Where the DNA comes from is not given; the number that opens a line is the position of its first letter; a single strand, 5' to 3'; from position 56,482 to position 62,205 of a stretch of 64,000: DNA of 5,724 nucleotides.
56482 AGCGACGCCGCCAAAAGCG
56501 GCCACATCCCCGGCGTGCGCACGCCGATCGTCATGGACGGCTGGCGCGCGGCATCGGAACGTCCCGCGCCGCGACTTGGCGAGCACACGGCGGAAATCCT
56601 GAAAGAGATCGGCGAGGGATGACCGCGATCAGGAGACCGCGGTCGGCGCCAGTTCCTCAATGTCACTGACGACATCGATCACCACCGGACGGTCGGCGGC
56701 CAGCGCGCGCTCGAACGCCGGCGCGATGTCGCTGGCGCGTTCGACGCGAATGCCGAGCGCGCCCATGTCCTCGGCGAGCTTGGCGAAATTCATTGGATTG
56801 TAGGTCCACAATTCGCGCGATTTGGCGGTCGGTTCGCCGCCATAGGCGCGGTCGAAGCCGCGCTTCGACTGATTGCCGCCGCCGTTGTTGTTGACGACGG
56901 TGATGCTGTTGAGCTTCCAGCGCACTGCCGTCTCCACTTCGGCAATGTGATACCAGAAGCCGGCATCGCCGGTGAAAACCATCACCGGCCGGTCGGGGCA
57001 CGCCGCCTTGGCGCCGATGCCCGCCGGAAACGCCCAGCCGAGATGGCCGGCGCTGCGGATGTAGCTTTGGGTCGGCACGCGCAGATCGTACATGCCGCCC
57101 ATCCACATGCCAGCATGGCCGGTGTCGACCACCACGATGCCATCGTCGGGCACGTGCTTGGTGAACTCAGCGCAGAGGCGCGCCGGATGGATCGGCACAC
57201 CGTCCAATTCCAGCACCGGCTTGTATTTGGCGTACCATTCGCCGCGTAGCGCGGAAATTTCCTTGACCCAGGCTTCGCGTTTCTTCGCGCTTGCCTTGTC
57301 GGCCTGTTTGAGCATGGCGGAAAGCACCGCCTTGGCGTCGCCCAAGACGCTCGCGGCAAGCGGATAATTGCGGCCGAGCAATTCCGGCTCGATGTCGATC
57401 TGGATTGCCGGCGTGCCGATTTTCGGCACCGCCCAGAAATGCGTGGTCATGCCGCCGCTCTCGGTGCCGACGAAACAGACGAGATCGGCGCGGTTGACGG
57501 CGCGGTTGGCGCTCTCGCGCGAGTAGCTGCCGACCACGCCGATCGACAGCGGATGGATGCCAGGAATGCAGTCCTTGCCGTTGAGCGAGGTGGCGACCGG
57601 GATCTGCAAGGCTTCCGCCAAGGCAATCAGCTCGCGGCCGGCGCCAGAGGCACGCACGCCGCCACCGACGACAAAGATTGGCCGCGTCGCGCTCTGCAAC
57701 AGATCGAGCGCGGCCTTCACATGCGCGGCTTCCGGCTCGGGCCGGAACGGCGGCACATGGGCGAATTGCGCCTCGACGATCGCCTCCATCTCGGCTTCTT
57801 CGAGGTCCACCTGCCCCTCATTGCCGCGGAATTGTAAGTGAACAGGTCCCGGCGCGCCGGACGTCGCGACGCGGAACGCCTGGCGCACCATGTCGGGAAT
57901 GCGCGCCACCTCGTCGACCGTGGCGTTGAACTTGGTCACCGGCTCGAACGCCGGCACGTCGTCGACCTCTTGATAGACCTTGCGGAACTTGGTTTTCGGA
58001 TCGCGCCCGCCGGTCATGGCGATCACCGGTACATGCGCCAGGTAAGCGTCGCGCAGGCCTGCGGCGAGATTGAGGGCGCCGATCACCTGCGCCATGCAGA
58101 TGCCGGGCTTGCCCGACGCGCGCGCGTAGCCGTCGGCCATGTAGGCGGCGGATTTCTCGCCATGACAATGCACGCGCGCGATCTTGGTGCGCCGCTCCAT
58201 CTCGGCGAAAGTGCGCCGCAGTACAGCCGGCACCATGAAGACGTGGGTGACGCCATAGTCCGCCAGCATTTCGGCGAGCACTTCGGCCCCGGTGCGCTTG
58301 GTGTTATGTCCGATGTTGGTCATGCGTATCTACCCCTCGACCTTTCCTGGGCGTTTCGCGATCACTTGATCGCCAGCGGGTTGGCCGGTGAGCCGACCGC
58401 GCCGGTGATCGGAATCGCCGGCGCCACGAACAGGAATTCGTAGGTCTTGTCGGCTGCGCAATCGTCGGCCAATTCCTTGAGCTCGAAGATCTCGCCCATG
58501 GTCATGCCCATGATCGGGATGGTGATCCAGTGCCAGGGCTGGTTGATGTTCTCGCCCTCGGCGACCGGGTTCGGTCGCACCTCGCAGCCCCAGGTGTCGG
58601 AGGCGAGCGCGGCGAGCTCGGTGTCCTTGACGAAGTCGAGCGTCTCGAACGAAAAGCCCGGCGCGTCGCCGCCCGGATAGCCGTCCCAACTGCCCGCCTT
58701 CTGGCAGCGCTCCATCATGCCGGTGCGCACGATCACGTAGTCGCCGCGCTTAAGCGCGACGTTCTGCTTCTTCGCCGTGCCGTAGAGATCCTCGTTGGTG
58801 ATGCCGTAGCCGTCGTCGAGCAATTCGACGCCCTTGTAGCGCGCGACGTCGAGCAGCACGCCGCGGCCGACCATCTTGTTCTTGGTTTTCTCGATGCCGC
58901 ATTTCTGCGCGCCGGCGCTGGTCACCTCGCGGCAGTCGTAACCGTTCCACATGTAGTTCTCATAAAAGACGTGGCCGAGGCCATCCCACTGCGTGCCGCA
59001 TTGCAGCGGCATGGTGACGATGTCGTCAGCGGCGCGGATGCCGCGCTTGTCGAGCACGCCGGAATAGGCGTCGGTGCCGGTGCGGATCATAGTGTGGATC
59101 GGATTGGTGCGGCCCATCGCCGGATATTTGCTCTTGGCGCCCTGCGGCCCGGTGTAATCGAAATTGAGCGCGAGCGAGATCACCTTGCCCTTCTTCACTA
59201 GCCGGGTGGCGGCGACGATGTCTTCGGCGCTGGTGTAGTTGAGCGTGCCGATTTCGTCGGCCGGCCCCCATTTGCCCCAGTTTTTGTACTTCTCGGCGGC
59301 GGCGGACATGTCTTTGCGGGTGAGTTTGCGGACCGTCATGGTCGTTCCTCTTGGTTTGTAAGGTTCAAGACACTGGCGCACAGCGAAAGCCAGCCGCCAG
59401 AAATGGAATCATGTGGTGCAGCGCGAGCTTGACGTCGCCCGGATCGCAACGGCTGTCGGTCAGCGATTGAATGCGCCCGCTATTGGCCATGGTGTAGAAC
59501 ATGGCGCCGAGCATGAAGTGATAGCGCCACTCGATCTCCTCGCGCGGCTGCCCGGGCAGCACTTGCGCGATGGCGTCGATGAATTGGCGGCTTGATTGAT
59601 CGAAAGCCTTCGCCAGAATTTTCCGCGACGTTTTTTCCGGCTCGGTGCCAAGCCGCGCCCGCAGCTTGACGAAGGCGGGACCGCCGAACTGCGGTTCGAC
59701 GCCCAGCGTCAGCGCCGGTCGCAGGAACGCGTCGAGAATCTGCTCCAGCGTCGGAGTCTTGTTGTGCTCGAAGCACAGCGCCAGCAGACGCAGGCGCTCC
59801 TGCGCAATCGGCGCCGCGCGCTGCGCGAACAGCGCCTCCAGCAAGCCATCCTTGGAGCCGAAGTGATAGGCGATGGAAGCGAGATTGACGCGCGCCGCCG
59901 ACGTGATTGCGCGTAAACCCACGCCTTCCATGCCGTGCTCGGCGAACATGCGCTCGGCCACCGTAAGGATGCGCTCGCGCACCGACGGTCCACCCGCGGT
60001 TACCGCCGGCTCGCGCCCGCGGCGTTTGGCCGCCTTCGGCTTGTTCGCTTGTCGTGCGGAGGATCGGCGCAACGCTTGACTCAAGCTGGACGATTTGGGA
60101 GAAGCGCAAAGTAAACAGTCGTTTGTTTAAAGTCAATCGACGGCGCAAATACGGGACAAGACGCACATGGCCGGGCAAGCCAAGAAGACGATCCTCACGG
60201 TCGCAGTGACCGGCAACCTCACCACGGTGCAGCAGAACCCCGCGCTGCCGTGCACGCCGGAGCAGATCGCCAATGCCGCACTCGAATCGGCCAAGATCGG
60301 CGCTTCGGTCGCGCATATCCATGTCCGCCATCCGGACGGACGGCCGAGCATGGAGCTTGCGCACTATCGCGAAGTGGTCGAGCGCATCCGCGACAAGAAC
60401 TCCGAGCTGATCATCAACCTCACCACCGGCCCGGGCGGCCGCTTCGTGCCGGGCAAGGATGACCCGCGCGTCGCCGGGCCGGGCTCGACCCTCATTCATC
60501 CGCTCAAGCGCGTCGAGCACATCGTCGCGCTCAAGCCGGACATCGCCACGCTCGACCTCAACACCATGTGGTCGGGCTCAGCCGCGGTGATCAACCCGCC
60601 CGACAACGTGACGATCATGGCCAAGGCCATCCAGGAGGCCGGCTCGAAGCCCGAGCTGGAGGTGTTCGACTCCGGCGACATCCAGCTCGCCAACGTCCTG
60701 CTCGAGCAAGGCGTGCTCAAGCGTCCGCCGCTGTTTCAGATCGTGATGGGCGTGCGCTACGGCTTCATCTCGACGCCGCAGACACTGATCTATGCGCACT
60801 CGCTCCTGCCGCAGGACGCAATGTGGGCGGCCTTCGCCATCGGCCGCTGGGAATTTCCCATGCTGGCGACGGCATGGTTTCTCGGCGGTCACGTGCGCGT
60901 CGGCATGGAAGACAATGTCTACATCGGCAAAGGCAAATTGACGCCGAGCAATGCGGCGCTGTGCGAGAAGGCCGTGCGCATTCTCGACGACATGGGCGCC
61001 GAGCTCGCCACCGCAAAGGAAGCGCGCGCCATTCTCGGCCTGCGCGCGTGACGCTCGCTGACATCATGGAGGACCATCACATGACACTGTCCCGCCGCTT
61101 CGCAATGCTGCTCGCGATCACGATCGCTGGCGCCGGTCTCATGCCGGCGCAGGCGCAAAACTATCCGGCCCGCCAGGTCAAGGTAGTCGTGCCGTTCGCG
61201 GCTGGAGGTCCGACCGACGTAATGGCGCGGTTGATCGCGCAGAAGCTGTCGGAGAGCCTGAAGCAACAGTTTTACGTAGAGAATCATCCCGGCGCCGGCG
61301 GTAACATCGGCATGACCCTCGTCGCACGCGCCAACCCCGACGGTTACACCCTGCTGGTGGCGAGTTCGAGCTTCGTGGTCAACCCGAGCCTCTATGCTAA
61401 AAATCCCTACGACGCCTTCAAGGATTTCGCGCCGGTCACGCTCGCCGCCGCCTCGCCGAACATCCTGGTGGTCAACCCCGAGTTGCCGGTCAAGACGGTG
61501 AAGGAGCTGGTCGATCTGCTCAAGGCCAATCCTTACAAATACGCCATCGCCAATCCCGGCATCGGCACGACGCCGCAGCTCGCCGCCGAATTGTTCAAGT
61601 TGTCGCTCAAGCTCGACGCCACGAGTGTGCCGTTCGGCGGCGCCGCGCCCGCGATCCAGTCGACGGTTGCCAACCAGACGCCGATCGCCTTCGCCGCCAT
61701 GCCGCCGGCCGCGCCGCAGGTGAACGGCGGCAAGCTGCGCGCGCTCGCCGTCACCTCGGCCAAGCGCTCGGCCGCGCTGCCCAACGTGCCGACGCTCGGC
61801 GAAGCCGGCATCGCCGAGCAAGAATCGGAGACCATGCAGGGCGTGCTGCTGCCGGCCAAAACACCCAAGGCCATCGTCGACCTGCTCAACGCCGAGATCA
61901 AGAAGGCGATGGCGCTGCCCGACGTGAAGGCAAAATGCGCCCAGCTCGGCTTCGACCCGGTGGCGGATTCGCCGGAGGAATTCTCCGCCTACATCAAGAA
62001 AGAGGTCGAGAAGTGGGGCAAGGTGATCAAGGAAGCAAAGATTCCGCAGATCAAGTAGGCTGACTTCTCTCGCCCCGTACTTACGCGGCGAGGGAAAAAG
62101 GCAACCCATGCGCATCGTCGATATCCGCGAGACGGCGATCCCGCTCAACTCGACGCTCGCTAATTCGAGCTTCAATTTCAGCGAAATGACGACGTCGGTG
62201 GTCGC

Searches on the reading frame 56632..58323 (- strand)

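Call 66: search_protein_families(library=pfam, proteins=[window:56632-58323:-], max_evalue=0.00001)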
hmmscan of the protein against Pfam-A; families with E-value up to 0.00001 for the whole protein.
window:56632-58323:- (564 aa): 3 families
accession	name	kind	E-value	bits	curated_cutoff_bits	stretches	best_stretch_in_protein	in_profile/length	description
PF00205.28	TPP_enzyme_M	-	5.3e-36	123.8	30.4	1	202-336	1-136/137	Thiamine pyrophosphate enzyme, central domain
PF02775.26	TPP_enzyme_C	-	2.1e-33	115.7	21.9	1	400-551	1-151/151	Thiamine pyrophosphate enzyme, C-terminal TPP binding domain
PF02776.23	TPP_enzyme_N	-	2.7e-26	92.1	26.8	1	11-122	2-116/119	Thiamine pyrophosphate enzyme, N-terminal TPP binding domain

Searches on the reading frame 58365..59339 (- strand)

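Call 51: search_protein_families(library=pfam, proteins=[window:58365-59339:-], max_evalue=0.00001)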
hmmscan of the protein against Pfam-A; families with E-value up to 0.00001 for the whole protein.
window:58365-59339:- (325 aa): 1 family
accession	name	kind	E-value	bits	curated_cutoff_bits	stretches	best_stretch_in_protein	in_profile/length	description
PF04199.19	Cyclase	-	1.9e-18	67.5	23.1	1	91-253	17-141/142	Putative cyclase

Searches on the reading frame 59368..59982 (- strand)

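Call 66: search_protein_families(library=pfam, proteins=[window:59368-59982:-], max_evalue=0.00001)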
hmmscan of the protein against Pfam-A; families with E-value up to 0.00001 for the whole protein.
window:59368-59982:- (205 aa): 2 families
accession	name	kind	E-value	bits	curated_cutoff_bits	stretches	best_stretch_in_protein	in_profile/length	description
PF17939.6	TetR_C_30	-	6.8e-35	120.3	26.3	1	84-198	1-115/115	Tetracyclin repressor-like, C-terminal domain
PF00440.29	TetR_N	-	1.7e-13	50.6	24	1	5-51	1-47/47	Bacterial regulatory proteins, tetR family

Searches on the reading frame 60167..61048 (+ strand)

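Call 66: search_protein_families(library=pfam, proteins=[window:60167-61048:+], max_evalue=0.00001)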
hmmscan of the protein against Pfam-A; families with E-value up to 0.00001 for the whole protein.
window:60167-61048:+ (294 aa): 1 family
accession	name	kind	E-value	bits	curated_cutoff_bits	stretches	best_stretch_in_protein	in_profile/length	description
PF05853.18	BKACE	-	1.2e-91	307.3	24.8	1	7-292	1-274/274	beta-keto acid cleavage enzyme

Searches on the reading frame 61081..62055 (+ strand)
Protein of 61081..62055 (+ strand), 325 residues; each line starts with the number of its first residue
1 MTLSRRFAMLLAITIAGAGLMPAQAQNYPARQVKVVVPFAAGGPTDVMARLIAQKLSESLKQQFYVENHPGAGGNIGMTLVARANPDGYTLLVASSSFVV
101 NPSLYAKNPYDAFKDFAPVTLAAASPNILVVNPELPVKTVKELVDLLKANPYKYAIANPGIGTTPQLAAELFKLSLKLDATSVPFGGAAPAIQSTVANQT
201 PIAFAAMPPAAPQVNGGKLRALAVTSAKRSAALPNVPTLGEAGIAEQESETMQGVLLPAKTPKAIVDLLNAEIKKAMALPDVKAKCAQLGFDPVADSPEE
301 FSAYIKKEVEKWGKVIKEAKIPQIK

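Call 62: search_protein_families(library=pfam, proteins=[window:61081-62055:+], max_evalue=0.00001)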
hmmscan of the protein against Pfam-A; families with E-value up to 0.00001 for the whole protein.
window:61081-62055:+ (325 aa): 1 family
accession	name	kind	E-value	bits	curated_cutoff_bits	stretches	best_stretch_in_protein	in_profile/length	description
PF03401.19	TctC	-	5.3e-67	226.6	27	1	49-319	2-272/274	Tripartite tricarboxylate transporter family receptor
